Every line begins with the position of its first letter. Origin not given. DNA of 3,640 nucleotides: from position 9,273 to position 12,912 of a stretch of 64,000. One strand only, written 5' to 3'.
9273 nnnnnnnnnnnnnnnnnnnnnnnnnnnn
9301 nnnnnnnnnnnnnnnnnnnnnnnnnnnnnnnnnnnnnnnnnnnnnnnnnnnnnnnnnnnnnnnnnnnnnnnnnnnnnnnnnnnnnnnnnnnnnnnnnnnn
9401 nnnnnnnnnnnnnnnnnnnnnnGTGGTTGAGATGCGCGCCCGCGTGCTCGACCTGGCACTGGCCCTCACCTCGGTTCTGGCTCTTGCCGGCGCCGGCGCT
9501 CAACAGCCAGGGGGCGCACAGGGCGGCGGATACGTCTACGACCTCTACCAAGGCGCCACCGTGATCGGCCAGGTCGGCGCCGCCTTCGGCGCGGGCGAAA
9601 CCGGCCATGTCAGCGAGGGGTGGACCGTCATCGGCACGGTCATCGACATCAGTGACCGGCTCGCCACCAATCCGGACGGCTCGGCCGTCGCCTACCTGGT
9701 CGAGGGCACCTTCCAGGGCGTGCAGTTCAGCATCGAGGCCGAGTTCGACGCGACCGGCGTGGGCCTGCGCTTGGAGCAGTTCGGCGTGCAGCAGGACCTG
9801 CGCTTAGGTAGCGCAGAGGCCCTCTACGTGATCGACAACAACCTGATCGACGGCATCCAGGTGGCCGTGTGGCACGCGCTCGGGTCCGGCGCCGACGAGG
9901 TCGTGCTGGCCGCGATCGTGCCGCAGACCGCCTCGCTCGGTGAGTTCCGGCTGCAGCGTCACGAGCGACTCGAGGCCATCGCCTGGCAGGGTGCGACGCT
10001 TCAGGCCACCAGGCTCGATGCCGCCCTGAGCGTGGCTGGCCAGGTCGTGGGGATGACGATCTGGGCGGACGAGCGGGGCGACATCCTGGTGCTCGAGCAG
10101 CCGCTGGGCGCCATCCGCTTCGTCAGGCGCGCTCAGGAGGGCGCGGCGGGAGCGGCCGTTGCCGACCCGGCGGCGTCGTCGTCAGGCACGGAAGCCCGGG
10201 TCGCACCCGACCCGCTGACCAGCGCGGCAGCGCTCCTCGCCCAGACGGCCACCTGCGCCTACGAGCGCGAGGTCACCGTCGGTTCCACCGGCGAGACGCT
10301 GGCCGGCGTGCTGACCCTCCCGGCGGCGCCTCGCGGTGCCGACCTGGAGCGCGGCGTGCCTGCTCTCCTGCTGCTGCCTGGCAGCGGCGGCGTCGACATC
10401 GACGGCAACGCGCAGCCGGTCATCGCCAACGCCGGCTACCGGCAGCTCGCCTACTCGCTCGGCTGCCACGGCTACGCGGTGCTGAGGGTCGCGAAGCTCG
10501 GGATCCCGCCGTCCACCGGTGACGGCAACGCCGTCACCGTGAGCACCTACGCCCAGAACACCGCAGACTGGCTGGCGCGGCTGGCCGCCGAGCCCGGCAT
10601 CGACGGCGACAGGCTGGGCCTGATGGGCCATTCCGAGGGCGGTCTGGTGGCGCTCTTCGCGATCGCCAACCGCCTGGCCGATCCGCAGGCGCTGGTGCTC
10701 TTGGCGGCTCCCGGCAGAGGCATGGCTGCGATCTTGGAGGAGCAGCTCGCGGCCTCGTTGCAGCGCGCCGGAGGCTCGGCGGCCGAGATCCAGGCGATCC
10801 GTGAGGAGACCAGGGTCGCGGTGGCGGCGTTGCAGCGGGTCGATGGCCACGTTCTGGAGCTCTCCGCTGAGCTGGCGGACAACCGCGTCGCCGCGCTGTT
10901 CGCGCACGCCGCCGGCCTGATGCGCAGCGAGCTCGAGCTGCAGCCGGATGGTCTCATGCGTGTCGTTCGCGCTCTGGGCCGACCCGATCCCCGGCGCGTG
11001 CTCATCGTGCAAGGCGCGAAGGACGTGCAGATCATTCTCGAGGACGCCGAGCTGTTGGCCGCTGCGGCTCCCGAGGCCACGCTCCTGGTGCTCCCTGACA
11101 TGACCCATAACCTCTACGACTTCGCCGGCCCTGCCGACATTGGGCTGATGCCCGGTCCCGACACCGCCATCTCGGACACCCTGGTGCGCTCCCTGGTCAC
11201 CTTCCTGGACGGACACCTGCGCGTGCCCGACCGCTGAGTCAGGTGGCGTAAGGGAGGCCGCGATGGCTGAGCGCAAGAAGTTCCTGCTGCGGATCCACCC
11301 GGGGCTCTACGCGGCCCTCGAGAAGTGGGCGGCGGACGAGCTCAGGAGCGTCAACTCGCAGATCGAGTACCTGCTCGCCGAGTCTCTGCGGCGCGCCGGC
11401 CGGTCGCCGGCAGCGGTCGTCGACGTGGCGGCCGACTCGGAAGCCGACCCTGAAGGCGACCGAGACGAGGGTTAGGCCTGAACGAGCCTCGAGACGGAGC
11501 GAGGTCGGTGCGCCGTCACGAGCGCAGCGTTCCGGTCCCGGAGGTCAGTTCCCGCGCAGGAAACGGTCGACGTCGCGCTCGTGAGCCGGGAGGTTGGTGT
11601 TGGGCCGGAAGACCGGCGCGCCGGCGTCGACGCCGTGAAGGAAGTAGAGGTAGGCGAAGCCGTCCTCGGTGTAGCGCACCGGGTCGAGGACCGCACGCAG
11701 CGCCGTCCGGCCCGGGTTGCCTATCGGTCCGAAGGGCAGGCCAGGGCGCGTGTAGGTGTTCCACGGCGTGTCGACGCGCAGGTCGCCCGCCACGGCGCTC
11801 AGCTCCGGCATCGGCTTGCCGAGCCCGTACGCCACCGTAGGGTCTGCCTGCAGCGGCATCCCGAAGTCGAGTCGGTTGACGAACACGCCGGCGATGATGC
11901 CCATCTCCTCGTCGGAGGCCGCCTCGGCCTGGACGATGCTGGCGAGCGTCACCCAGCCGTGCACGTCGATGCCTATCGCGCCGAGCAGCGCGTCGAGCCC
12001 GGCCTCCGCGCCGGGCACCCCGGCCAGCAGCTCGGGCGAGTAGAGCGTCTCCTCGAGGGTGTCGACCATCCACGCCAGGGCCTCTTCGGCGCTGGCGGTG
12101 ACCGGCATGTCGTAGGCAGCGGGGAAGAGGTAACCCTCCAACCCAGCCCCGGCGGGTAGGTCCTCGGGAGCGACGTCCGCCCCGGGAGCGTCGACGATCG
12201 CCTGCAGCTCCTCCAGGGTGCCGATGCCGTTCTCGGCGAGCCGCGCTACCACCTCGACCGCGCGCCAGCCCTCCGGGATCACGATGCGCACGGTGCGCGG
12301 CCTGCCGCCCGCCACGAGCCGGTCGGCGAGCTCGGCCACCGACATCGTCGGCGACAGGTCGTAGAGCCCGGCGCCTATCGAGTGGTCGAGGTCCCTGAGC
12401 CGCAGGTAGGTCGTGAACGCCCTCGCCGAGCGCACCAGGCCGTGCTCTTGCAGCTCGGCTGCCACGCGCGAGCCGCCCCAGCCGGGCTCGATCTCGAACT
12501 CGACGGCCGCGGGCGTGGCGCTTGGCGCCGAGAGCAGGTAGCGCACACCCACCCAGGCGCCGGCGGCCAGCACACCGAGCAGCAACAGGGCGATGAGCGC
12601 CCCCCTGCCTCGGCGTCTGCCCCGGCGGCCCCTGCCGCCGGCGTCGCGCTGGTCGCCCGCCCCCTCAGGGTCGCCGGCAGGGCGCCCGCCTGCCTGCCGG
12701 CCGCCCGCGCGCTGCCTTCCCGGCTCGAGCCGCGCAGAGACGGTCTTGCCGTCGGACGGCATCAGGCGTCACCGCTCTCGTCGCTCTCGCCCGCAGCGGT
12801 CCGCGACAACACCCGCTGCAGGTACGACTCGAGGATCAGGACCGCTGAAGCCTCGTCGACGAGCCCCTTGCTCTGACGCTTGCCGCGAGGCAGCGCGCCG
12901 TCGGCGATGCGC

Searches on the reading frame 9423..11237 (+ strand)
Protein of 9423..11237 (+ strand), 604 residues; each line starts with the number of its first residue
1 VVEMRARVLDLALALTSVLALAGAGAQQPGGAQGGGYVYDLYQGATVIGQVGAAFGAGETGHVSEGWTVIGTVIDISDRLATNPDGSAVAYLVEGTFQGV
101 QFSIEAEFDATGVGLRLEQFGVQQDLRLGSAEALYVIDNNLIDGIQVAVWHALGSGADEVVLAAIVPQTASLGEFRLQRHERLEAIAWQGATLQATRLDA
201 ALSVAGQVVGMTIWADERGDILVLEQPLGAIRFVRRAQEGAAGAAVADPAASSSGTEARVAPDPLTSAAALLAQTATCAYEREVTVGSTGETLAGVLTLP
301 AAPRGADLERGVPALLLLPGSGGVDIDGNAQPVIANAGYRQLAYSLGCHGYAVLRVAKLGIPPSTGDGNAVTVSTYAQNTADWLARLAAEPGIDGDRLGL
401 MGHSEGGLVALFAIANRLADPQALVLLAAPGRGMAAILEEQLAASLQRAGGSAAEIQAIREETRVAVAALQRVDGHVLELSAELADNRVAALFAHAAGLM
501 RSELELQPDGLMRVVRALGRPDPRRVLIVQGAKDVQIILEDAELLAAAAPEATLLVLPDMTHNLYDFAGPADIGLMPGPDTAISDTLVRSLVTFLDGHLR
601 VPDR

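Call 17: search_protein_families(library=pfam, proteins=[window:9423-11237:+])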
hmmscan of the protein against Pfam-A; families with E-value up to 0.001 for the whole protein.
window:9423-11237:+ (604 aa): 2 families
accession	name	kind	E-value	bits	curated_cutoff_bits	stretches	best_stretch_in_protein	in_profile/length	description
PF12697.13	Abhydrolase_6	-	2.4e-06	28.8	26.3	1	316-565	2-207/217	Alpha/beta hydrolase family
PF12146.15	Hydrolase_4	-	2.3e-05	24.2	27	1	339-437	20-117/239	Serine aminopeptidase, S33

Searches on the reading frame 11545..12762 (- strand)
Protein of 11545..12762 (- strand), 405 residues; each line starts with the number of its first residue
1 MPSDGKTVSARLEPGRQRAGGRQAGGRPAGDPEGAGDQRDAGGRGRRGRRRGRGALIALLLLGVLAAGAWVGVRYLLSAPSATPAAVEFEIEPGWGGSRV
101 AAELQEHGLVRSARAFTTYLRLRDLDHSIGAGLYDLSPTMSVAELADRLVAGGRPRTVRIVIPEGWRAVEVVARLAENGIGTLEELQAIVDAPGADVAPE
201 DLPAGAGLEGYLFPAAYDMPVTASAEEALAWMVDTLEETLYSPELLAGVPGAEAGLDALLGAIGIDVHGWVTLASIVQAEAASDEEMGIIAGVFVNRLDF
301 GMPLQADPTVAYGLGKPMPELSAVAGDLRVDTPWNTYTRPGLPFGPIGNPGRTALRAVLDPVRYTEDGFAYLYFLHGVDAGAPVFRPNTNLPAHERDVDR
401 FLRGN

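Call 17: search_protein_families(library=pfam, proteins=[window:11545-12762:-])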
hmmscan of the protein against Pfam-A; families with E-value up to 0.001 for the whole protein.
window:11545-12762:- (405 aa): 1 family
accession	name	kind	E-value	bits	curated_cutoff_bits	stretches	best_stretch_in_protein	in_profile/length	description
PF02618.21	YceG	-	1.2e-67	228.7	32.4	1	89-398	1-273/275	YceG-like family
